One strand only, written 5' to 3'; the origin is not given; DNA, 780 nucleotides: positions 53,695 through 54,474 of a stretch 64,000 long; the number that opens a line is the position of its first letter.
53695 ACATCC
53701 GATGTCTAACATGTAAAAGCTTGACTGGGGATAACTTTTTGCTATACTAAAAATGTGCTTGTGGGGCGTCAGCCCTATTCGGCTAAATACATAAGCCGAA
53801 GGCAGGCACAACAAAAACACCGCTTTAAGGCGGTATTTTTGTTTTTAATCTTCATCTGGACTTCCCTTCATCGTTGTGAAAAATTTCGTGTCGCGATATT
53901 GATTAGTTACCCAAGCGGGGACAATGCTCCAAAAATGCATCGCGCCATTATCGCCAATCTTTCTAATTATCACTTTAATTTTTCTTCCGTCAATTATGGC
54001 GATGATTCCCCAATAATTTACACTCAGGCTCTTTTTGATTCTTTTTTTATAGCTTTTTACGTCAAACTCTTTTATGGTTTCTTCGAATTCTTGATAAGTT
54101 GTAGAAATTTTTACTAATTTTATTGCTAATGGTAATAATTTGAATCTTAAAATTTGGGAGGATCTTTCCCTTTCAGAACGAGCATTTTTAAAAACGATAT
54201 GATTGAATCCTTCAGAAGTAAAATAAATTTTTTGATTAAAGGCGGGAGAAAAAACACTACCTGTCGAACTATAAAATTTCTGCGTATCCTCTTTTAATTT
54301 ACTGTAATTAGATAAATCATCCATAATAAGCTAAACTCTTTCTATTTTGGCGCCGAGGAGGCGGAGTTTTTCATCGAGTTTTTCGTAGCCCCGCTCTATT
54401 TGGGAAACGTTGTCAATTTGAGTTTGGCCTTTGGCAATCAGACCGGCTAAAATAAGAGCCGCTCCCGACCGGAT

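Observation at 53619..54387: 56-nt duplication of the murA 3' end brackets a ~660-bp insert (REP-like palindrome, promoter + sRNA candidate, 159-aa ORF)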

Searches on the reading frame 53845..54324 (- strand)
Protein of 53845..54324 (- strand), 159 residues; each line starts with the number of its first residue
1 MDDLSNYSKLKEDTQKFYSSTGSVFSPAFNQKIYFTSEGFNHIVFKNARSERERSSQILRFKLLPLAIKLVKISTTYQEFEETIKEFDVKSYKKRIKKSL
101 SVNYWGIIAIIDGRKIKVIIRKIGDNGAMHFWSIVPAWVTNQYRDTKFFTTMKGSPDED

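Call 8: search_protein_families(library=pfam, proteins=[window:53845-54324:-], max_evalue=0.1)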
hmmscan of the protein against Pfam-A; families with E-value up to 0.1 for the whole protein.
window:53845-54324:- (159 aa): 0 families

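Call 10: find_encoding_contigs(protein=window:53845-54324:-, flank=10000, max_places=10)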
Protein window:53845-54324:- (159 aa): 2 contigs read that carry it; 1 place shown.
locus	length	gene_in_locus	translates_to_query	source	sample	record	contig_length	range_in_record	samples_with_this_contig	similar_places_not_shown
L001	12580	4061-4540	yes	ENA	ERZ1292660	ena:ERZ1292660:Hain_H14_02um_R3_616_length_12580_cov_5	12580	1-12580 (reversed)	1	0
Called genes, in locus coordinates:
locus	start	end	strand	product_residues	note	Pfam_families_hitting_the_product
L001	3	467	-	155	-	?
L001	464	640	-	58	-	-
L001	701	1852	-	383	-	PF00483:NTP_transferase, PF12804:NTP_transf_3 (weak), PF25084:LbH_EIF2B, PF00132:Hexapep, PF25087:GMPPB_C, PF00132:Hexapep (weak), PF25084:LbH_EIF2B (weak), PF00132:Hexapep, +1 more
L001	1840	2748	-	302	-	PF01933:CofD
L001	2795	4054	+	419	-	PF00275:EPSP_synthase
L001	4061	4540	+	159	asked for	-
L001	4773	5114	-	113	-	PF01934:HepT-like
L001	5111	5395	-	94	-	PF01909:NTP_transf_2, PF18765:Polbeta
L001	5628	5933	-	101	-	-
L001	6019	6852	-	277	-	PF02775:TPP_enzyme_C, PF12367:PFO_beta_C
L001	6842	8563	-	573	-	PF01558:POR, PF01855:POR_N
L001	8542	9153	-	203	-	-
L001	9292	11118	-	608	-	PF13230:GATase_4 (faint), PF13522:GATase_6, PF13537:GATase_7, PF01380:SIS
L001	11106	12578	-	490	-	?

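Call 11: search_protein_families(library=phrogs, proteins=[window:53845-54324:-], max_evalue=1)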
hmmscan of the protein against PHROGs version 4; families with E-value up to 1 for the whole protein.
window:53845-54324:- (159 aa): 2 families
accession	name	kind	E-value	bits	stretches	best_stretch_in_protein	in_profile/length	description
phrog_24820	-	unknown function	0.091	13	1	75-129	313-363/411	-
phrog_33596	-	unknown function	0.28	12.4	1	83-132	16-64/91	-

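Call 12: search_protein_families(library=ncbifam, proteins=[window:53845-54324:-], max_evalue=1)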
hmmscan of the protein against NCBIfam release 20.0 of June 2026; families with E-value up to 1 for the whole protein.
window:53845-54324:- (159 aa): 1 family
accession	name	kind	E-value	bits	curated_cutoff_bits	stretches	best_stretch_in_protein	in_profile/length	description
TIGR01670.1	KdsC-phosphatas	subfamily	0.027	14.4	106.95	1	76-129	18-68/154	3-deoxy-D-manno-octulosonate 8-phosphate phosphatase, YrbI family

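Call 13: find_homologous_proteins(query=window:53845-54324:-, max_evalue=0.01)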
Query window:53845-54324:- (159 aa): 619 proteins with E <= 0.01 among 628 candidates; the best 120 are listed.
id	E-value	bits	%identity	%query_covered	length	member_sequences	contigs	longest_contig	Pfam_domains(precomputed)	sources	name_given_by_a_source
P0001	1.9e-99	348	100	100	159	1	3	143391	-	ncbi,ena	ncbi:MAG: hypothetical protein AAB451_00445 [Patescibacteria group bacterium]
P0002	2.4e-90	318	90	100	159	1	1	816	-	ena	-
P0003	4.8e-90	317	89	100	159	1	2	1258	-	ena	-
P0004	1.2e-89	316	88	100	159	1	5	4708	-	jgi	jgi:hypothetical protein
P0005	5.9e-89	314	86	100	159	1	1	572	-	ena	-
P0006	1.0e-88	313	87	100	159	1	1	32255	-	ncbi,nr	ncbi:MAG: hypothetical protein NTZ84_03755 [Candidatus Nealsonbacteria bacterium]|nr:hypothetical pr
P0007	2.2e-88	312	86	100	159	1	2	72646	-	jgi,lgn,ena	-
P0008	1.3e-87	309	84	100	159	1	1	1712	-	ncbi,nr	ncbi:MAG: hypothetical protein Q7K16_00315 [Candidatus Azambacteria bacterium]|nr:hypothetical prote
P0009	1.0e-86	307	83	100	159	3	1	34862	-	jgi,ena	-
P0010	1.4e-86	306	84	100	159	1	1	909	-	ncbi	-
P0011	2.2e-86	305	86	100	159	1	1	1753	-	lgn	-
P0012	3.8e-84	298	82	100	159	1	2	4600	-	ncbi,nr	ncbi:MAG: hypothetical protein HY454_01040 [Parcubacteria group bacterium]|nr:hypothetical protein [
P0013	5.3e-84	298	82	100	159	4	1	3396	-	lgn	-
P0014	3.4e-83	295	82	100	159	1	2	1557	-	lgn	-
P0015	5.4e-83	294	81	100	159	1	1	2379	-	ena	-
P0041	2.2e-80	286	79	100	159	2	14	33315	-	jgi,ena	-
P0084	1.7e-78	280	76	100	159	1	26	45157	-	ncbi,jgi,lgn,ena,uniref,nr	ncbi:MAG: hypothetical protein A3B13_03625 [Candidatus Liptonbacteria bacterium RIFCSPLOWO2_01_FULL_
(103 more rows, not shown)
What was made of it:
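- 619 protein clusters, nearly all 159 aa, are 72-90% identical across several candidate phyla (call 13).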

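Call 17: find_related_loci(query=A1, collection=genome_contigs, flank=4000)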
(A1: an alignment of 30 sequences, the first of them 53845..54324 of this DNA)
Query A1 (159 aa) in genome_contigs; peptide patterns used: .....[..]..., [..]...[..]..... (x = any residue, [..] = any of these).
254 stretches matched a pattern; 172 encode a relative of the query (tblastn E <= 1e-3); the best 80 are kept; 80 distinct loci.
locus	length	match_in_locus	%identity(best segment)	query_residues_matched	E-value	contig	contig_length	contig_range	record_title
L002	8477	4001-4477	79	1-159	1e-87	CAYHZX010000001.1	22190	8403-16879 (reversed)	MAG TPA_asm: uncultured Candidatus Saccharibacteria bacterium isolate ERP119705_co19_866 genome assembly, contig: NODE_1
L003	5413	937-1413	80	1-159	2e-87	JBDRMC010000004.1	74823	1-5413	MAG: Patescibacteria group bacterium isolate MEGAHIT-group-1.814 k141_4574430, whole genome shotgun sequence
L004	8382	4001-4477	77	1-159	2e-85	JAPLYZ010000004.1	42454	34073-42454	MAG: Candidatus Staskawiczbacteria bacterium isolate LacPavin_0920_WC70_MAG_39_33 LacPavin_0920_WC70_scaffold_1342433, w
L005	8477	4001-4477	77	1-159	4e-85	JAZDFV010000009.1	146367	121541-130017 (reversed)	MAG: Candidatus Jorgensenbacteria bacterium isolate MEGAHIT-group-0.224 k141_11128256, whole genome shotgun sequence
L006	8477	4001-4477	78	1-159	3e-85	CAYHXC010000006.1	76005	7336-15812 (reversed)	MAG TPA_asm: uncultured Candidatus Saccharibacteria bacterium isolate ERP119705_co17_57 genome assembly, contig: NODE_24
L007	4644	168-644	78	1-159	8e-85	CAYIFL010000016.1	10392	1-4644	MAG TPA_asm: uncultured Candidatus Saccharibacteria bacterium isolate ERP119705_co18_686 genome assembly, contig: NODE_8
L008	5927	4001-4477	76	1-159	1e-84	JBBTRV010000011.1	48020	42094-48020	MAG: Patescibacteria group bacterium isolate H51-bin136_1 H51_bin136_1_000000000011, whole genome shotgun sequence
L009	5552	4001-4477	75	1-159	1e-84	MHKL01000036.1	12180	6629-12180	MAG: Candidatus Komeilibacteria bacterium RIFCSPLOWO2_01_FULL_45_10 rifcsplowo2_01_scaffold_50718, whole genome shotgun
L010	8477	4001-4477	78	1-159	1e-85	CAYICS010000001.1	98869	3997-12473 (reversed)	MAG TPA_asm: uncultured Candidatus Saccharibacteria bacterium isolate ERP119705_co1_1138 genome assembly, contig: NODE_1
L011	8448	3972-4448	75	1-159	4e-84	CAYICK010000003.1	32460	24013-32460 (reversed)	MAG TPA_asm: uncultured Candidatus Saccharibacteria bacterium isolate ERP119705_co18_128 genome assembly, contig: NODE_1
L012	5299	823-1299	75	1-159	9e-84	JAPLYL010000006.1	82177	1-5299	MAG: Candidatus Parcubacteria bacterium isolate LacPavin_0920_WC57_MAG_42_180 LacPavin_0920_WC57_scaffold_831392, whole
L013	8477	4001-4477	77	1-159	1e-83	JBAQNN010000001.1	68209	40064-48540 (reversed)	MAG: Minisyncoccia bacterium isolate MFD12002_ilm_asm_bin51 k127_94474, whole genome shotgun sequence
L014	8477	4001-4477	77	1-159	1e-83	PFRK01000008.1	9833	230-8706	MAG: Candidatus Nomurabacteria bacterium CG_4_9_14_0_2_um_filter_32_10 CG_4_9_14_0.2_um_filter_scaffold_3686_c, whole ge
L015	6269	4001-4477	76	1-159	7e-84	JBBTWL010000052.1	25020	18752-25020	MAG: Patescibacteria group bacterium isolate H41-bin144_1 H41_bin144_1_000000000052, whole genome shotgun sequence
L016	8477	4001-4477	75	1-159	2e-83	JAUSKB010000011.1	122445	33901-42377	MAG: bacterium isolate E14_metabat.bin.348 E14_k141_978206, whole genome shotgun sequence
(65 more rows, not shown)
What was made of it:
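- At least 172 species-representative genomes carry it (call 17).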

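Call 22: predict_structure(alignment_id=A1)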
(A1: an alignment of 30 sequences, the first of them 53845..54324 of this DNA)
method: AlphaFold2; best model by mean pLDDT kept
length: 159 residues; sequences in the alignment: 30
mean_pLDDT: 74.3   pTM: 0.70
mean pLDDT of the five models: 74.3, 69.8, 69.1, 67.5, 55.9
residues with pLDDT >= 90: 26; 70-90: 75; 50-70: 47; < 50: 11
segments of 3 or more residues with pLDDT < 50: 142-145
pLDDT, mean of each block of 10 residues (from residue 1): 66 89 91 84 64 76 90 85 55 60 80 81 77 71 51 66
secondary structure, 60 per line:
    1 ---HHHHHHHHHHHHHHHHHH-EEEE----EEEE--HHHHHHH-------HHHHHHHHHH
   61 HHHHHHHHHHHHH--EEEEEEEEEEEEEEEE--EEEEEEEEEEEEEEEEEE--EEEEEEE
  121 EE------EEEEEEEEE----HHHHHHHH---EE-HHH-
elements in order: H4-21 E23-26 E31-34 H37-43 H51-73 E76-91 E94-111 E114-122 E129-137 H142-149

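Call 28: fold_search(model_id=the predicted structure, library=pdb)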
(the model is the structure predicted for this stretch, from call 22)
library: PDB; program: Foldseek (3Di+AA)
matches with E <= 10: 554; with E <= 0.001: 0
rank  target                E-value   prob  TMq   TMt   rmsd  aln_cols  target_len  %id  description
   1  7urz_C                1.4e-01  0.12  0.16  0.18  16.4       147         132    7  Hexadecameric hub domain of CaMKII beta (released 2022-05-11)
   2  3gzr_B                1.7e-01  0.10  0.19  0.21  12.6       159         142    8  CRYSTAL STRUCTURE OF AN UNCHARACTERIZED PROTEIN WITH A CYSTATIN-LIKE FOLD (CC_2572) FROM CAULOBACTER VIBRIOIDES AT 1.4 (released 2009-04-21)
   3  5uwa_A                2.7e-01  0.09  0.22  0.20  15.2       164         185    9  Structure of E. coli phospholipid binding protein MlaC (released 2017-04-12)
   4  5ja8_A                3.1e-01  0.30  0.17  0.24   8.4        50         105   10  Crystal structure of the HigB2 toxin in complex with Nb2 (released 2017-04-05)
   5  1f3u_D                3.3e-01  0.05  0.12  0.12  14.5       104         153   13  CRYSTAL STRUCTURE OF THE RAP30/74 INTERACTION DOMAINS OF HUMAN TFIIF (released 2000-10-11)
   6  3wz4_A                3.7e-01  0.13  0.23  0.26  11.5       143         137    8  Structure of the periplasmic domain of DotI (crystal form I) (released 2015-06-10)
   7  5ja8_C                4.2e-01  0.21  0.17  0.23   9.3        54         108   13  Crystal structure of the HigB2 toxin in complex with Nb2 (released 2017-04-05)
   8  5mje_A                4.7e-01  0.15  0.14  0.19   7.2        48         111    8  Crystal structure of the HigB2 toxin in complex with Nb8 (released 2017-04-05)
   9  1nu9_A                4.7e-01  0.12  0.17  0.11  11.2       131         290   11  Staphylocoagulase-Prethrombin-2 complex (released 2003-10-07)
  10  8bk2_B                4.7e-01  0.11  0.17  0.16   8.6        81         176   11  X-ray structure of meningococcal factor H binding protein variant 2 in complex with a specific and bactericidal human  (released 2023-11-22)
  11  5bp4_A                4.7e-01  0.10  0.17  0.04  11.2        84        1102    8  Modifying region (DH-ER-KR) of a mycocerosic acid synthase-like (MAS-like) PKS (released 2016-03-09)
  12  9qeg_G                5.0e-01  0.08  0.20  0.20  17.9       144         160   10  Cryo-EM structure of the 70S ribosome of a MLSb sensitive S. aureus strain "KES34" in complex with solithromycin (released 2025-06-04)
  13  3fsd                  5.7e-01  0.06  0.18  0.21  16.0       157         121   10  Crystal structure of NTF2-like protein of unknown function in nutrient uptake (YP_427473.1) from RHODOSPIRILLUM RUBRUM A (released 2009-02-10)
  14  3wz5_C                6.1e-01  0.10  0.22  0.24  11.0       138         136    9  Structure of the periplasmic domain of DotI (crystal form II) (released 2015-06-10)
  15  5cnl_B                6.1e-01  0.06  0.15  0.17  10.4        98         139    7  Crystal structure of an IcmL-like type IV secretion system protein (lpg0120) from Legionella pneumophila subsp. pneumo (released 2015-08-05)
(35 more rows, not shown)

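Call 36: search_protein_families(library=padloc, proteins=[window:53845-54324:-], max_evalue=1)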
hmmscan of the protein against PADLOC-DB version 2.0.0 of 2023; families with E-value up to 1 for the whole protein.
window:53845-54324:- (159 aa): 0 families

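Call 38: search_solved_structures(query=A1, max_evalue=10)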
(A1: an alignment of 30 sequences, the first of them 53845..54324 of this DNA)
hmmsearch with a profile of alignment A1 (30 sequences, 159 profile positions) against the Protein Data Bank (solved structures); distinct sequences matched with E-value up to 10: 0.
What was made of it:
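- Tried and rejected: A PDB sequence profile search gave nothing (call 38).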

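Call 41: search_protein_representatives(alignment_id=A1)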
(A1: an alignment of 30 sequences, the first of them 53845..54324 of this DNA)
Query: 30 sequences, 159 profile positions. Proteins with E-value up to 0.001 (for the whole library): 971; up to 1e-10: 370; up to 1e-30: 45. The best 150 are listed.
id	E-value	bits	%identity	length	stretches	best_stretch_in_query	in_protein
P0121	8.3e-88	308.8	-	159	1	1-159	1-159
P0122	8.0e-73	260.1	-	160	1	1-159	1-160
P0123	1.7e-59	216.8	-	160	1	1-159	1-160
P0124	3.0e-51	190.0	-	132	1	1-131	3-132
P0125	8.8e-51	188.4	-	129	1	30-153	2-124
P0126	3.2e-48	180.1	-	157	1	1-154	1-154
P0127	1.4e-46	174.8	-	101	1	59-159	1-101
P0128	3.0e-46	173.7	-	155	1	6-149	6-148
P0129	7.5e-45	169.2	-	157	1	1-159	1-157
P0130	7.3e-44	166.0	-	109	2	1-61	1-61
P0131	1.1e-42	162.1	-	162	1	7-154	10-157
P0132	2.7e-42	160.9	-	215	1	1-159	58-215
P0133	3.5e-42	160.5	-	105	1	1-105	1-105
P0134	3.0e-41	157.5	-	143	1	7-151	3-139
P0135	1.1e-39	152.4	-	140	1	1-153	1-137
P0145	1.8e-36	142.0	-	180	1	3-154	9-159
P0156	4.0e-33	131.1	-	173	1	6-147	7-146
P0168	1.2e-29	119.8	-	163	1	7-143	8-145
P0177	4.2e-28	114.8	-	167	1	8-148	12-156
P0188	1.0e-25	107.0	-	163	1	6-149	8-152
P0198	8.7e-24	100.7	-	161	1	3-151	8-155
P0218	8.2e-22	94.3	-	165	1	7-145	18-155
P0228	9.9e-21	90.8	-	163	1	4-148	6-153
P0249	1.8e-19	86.7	-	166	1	7-149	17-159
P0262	1.9e-18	83.4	-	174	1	7-159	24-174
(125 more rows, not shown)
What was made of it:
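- On Pfam LPD3 (PF18798): All 971 relatives are about 130-220 aa and stand alone (call 41).
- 971 representatives are found at the 50%-identity level (call 41).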
